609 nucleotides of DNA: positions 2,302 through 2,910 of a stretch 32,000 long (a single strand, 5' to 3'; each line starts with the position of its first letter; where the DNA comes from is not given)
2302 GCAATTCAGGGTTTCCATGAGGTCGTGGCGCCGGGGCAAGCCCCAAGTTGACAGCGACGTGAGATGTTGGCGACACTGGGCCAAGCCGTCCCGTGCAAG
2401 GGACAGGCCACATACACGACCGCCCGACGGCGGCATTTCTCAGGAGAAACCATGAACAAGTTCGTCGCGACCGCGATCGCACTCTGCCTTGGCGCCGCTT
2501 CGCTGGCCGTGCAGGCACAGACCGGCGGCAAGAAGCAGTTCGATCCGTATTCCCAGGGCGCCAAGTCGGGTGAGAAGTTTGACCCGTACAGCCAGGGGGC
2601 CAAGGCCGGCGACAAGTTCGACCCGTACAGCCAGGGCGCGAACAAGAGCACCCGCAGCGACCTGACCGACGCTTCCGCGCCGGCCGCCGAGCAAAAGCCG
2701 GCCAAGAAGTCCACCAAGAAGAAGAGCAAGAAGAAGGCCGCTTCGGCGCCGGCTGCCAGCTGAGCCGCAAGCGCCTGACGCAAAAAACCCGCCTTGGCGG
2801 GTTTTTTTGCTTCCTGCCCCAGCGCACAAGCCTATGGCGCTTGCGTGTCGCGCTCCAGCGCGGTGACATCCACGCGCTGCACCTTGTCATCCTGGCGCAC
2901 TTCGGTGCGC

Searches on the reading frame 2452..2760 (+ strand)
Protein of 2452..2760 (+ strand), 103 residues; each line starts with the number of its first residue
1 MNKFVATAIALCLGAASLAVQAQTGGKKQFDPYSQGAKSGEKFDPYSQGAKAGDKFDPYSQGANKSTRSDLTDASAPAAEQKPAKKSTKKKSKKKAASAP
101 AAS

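Call 4: search_protein_families(library=pfam, proteins=[window:2452-2760:+], max_evalue=10)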
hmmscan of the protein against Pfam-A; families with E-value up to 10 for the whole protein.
seq(103 aa): 3 families
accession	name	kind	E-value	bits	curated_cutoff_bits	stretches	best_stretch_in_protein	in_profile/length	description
PF13056.11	DUF3918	-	0.28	11.3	21.3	1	1-17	1-17/43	Protein of unknown function (DUF3918)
PF23976.1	DUF7302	-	0.7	10.7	24.9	1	78-102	31-55/61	Family of unknown function (DUF7302)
PF11532.13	HnRNP_M_NLS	-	2.5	8.8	24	0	40-51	18-29/30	HnRNP M nuclear localisation signal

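Call 5: search_protein_families(library=ncbifam, proteins=[window:2452-2760:+], max_evalue=10)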
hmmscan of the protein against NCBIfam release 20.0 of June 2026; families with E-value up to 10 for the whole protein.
seq(103 aa): 0 families

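Call 33: find_homologous_proteins(query=window:2452-2760:+, max_evalue=0.01)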
Query seq(103 aa) (103 aa): 93 proteins with E <= 0.01 among 192 candidates.
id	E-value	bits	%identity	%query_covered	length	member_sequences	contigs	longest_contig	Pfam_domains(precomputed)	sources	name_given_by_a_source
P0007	1.8e-52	193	94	78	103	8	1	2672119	-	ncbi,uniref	ncbi:amino acid ABC transporter permease [Cupriavidus sp. TMH.W2]|uniref:amino acid ABC transporter 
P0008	2.3e-51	190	94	78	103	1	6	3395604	-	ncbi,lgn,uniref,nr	ncbi:amino acid ABC transporter permease [Cupriavidus necator]|uniref:Amino acid ABC transporter per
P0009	1.2e-49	184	93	85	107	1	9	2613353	-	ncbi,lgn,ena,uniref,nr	ncbi:hypothetical protein [Cupriavidus taiwanensis]|uniref:Amino acid ABC transporter permease n=1 T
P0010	2.6e-49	183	93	100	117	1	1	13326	-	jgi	jgi:hypothetical protein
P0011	2.4e-47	177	95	71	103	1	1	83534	-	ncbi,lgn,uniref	ncbi:amino acid ABC transporter permease [Cupriavidus necator]|uniref:amino acid ABC transporter per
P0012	3.2e-47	176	97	70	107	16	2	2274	-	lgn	-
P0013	3.3e-47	176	95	71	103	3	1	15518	-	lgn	-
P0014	8.7e-44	165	96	69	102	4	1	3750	-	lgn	-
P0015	1.6e-43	165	90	78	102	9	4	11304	-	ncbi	ncbi:hypothetical protein D9M69_277840 [compost metagenome]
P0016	1.8e-43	164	92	73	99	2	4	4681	-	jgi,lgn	jgi:hypothetical protein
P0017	1.3e-42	162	88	79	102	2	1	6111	-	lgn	-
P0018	2.2e-42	161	90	75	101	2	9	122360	-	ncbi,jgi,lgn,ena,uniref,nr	ncbi:amino acid ABC transporter permease [Cupriavidus basilensis]|uniref:amino acid ABC transporter 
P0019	2.9e-41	157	90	75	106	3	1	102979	-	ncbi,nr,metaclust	ncbi:amino acid ABC transporter permease [Burkholderiaceae bacterium 16]|nr:amino acid ABC transport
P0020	2.3e-39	151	85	100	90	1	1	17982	-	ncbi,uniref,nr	ncbi:conserved exported hypothetical protein [Cupriavidus necator]|uniref:Amino acid ABC transporter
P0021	1.9e-38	148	83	100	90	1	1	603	-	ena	-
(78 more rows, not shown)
